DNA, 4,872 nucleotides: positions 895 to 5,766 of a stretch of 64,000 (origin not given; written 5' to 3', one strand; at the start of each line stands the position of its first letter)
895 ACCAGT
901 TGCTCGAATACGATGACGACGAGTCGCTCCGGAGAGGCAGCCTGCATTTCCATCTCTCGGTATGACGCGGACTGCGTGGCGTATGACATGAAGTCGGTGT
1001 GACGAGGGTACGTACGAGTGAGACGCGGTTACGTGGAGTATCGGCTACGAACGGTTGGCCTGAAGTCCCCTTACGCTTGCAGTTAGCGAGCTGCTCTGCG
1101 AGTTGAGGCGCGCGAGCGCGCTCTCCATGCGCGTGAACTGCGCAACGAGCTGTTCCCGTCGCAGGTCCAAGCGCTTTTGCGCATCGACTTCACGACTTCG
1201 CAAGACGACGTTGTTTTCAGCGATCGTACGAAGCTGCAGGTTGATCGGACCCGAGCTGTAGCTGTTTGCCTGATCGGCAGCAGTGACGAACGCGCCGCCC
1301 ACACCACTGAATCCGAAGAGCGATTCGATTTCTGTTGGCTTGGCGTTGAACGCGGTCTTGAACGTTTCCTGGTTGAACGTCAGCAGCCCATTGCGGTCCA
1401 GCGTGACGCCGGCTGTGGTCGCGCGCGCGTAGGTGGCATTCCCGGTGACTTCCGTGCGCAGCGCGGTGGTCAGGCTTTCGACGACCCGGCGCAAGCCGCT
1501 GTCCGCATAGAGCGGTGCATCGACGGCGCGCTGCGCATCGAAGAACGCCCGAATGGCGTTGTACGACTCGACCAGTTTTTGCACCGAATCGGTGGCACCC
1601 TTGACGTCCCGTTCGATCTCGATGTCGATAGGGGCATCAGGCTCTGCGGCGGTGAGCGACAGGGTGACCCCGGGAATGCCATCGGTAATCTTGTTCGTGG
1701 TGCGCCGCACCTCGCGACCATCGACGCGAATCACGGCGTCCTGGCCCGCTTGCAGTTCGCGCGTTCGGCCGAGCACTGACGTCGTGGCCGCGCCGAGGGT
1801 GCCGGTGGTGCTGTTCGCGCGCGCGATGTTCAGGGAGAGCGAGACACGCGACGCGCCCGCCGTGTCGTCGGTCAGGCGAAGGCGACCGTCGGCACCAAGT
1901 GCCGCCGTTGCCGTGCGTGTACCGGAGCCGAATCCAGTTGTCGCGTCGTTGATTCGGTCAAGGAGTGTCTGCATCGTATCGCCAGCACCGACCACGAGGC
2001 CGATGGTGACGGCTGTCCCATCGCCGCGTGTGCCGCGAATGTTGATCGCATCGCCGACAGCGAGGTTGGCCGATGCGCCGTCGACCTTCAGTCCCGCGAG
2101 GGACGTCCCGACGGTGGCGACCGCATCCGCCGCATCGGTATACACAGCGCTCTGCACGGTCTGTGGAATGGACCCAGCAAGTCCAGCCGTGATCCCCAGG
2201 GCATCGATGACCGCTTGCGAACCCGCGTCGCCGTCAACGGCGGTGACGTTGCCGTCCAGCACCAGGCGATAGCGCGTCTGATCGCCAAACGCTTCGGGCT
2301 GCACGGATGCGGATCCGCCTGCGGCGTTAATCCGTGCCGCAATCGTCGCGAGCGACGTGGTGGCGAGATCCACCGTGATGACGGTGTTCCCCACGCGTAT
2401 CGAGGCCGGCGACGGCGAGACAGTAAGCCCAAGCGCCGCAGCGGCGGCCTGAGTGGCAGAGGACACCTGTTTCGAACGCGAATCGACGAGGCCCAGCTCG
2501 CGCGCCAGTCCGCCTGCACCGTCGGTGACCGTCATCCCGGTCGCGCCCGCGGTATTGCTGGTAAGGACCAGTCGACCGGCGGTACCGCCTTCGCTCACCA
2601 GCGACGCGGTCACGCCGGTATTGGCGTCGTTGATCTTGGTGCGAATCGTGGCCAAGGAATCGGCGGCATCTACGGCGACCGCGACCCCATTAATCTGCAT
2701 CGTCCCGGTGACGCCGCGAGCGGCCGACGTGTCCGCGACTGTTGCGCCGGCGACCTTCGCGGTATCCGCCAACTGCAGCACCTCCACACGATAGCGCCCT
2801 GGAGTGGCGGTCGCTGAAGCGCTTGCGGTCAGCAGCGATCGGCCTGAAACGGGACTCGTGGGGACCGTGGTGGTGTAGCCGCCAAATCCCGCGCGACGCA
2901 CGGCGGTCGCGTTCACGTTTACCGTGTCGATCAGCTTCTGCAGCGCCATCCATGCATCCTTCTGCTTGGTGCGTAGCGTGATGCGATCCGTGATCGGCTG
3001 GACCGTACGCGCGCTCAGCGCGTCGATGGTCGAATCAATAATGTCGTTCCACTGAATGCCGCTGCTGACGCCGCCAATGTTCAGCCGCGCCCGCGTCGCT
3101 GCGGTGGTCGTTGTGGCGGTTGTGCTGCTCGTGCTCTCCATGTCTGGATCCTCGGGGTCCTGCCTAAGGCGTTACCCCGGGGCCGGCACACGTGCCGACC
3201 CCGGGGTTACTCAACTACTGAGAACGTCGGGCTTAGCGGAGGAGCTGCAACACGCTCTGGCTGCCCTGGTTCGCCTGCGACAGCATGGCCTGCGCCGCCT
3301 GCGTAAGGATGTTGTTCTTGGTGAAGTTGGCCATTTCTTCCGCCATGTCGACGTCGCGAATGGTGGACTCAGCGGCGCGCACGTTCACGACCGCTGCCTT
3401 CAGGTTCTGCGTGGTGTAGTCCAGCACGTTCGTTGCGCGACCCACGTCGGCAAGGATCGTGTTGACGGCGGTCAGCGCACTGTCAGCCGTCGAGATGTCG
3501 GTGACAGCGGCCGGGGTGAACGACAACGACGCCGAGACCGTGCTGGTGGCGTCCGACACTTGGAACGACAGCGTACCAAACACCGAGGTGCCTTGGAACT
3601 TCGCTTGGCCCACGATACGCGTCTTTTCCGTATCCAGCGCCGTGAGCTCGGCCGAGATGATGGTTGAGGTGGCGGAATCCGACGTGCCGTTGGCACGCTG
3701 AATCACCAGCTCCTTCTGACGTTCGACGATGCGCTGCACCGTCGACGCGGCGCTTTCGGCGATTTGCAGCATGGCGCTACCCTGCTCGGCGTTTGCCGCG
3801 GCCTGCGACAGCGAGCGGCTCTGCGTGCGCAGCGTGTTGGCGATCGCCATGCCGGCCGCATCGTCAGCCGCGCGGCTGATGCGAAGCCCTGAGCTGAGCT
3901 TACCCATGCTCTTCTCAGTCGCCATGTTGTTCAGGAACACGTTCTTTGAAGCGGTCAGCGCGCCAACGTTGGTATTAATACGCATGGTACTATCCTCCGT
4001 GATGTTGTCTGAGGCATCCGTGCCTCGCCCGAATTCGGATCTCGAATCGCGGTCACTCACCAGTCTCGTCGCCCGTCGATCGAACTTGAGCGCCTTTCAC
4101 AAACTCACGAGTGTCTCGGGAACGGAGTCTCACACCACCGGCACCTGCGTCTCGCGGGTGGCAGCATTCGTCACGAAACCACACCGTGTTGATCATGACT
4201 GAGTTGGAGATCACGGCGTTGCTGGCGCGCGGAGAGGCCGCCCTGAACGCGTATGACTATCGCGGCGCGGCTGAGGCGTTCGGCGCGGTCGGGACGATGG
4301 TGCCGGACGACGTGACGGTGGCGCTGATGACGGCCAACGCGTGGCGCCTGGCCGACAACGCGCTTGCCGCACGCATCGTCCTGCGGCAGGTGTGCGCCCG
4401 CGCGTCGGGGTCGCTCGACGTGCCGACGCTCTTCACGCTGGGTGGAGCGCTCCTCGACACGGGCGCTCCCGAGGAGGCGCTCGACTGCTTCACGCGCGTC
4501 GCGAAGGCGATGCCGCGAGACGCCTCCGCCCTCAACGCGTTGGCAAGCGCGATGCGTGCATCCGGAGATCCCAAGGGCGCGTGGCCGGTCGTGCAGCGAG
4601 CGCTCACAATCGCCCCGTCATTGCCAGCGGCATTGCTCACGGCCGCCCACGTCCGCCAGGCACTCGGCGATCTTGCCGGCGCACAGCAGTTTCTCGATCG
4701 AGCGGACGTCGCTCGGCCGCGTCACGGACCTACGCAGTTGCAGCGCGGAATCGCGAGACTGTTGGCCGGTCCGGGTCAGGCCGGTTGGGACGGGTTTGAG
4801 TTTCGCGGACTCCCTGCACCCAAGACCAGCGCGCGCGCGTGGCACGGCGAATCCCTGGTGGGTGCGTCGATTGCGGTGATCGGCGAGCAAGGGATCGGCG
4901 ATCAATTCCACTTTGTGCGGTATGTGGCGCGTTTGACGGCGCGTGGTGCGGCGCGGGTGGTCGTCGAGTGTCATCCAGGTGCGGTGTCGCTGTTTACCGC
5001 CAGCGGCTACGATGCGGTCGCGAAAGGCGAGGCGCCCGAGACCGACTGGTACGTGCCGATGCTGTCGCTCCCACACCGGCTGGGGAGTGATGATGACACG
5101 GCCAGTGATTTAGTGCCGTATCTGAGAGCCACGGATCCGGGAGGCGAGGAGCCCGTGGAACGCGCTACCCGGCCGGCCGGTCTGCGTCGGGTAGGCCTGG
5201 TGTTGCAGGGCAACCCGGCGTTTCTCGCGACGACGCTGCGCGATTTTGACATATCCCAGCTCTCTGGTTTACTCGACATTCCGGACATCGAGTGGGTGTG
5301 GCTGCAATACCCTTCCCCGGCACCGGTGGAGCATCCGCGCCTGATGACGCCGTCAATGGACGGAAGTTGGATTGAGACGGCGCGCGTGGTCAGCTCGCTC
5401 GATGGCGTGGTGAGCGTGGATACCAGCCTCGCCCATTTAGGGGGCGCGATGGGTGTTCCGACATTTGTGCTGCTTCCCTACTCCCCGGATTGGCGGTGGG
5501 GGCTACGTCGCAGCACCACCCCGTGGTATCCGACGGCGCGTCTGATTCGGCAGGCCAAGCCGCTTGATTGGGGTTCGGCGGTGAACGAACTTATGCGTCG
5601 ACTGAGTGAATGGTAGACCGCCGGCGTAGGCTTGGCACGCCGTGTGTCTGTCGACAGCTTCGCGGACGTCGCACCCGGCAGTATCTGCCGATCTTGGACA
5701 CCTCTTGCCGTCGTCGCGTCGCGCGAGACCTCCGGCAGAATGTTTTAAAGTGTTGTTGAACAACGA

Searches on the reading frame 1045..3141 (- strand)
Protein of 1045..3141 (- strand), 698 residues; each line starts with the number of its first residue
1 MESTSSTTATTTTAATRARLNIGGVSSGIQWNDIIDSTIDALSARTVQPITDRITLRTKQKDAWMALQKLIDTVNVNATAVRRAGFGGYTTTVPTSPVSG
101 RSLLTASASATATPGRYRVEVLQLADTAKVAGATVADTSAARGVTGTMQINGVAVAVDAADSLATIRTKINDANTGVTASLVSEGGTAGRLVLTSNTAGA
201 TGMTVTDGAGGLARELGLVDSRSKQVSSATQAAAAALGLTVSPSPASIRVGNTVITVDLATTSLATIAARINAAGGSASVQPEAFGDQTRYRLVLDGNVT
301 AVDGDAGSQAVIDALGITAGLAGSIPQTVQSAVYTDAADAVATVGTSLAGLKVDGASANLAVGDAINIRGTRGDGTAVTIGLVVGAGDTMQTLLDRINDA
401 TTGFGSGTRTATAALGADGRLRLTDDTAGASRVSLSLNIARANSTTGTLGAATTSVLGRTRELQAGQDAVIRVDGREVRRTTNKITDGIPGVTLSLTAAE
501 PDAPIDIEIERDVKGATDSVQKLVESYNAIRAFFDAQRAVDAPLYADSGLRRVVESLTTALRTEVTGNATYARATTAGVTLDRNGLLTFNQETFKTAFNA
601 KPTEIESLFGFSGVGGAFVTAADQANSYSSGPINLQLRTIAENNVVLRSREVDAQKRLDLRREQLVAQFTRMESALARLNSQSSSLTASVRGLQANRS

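Call 4: search_protein_families(library=pfam, proteins=[window:1045-3141:-], max_evalue=0.01)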
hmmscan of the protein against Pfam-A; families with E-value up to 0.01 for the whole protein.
window:1045-3141:- (698 aa): 3 families
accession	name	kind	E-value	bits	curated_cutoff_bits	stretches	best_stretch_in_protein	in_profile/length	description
PF07195.17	FliD_C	-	3.5e-32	112.1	25.4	1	466-680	1-235/236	Flagellar hook-associated protein 2 C-terminus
PF02465.23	FliD_N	-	2.3e-12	47.8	24.8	1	27-127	1-96/97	Flagellar hook-associated protein 2 N-terminus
PF07196.18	Flagellin_IN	-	2.7e-11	43.9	22.7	1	151-197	12-55/55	Flagellin hook IN motif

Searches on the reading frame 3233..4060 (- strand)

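Call 4: search_protein_families(library=pfam, proteins=[window:3233-4060:-], max_evalue=0.01)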
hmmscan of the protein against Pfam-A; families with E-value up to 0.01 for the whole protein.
window:3233-4060:- (275 aa): 2 families
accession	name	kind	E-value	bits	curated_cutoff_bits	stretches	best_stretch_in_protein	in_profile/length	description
PF00669.25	Flagellin_N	-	3.8e-29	102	26.6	1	28-161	1-134/139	Bacterial flagellin N-terminal helical region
PF00700.27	Flagellin_C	-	7.6e-24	84.3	23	1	190-274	2-86/86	Bacterial flagellin C-terminal helical region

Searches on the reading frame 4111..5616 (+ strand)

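Call 4: search_protein_families(library=pfam, proteins=[window:4111-5616:+], max_evalue=0.01)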
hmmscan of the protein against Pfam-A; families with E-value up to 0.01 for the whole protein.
window:4111-5616:+ (501 aa): 11 families
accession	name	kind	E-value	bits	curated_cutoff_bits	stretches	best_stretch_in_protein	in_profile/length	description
PF14559.12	TPR_19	-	1.3e-09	38.6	25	1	150-204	3-57/68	Tetratricopeptide repeat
PF07719.23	TPR_2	-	3.6e-09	36.5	27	0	106-136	3-33/34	Tetratricopeptide repeat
PF13428.12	TPR_14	-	5e-08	33.3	23.5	1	140-179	3-42/44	Tetratricopeptide repeat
PF13432.12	TPR_16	-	6.5e-07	30.1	32.7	1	110-172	3-65/65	Tetratricopeptide repeat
PF13424.12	TPR_12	-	7.1e-06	26.6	30.1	1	109-169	8-76/77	Tetratricopeptide repeat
PF13429.12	TPR_15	-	1.1e-05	25.4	26.2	1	39-166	151-276/280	Tetratricopeptide repeat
PF22206.1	Cas_Csm6_6H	-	0.00096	19.4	23.4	1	44-75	18-49/53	CRISPR-associated protein Csm6 6H domain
PF12895.13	ANAPC3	-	0.0028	18.4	27.2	0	121-197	6-81/82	Anaphase-promoting complex, cyclosome, subunit 3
PF01075.23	Glyco_transf_9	-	0.004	16.9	22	1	422-474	176-222/247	Glycosyltransferase family 9 (heptosyltransferase)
PF16918.11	PknG_TPR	-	0.0068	15.7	27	0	111-210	135-233/340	Protein kinase G tetratricopeptide repeat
PF13176.12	TPR_7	-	0.0085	16.6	27.9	0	107-137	2-31/36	Tetratricopeptide repeat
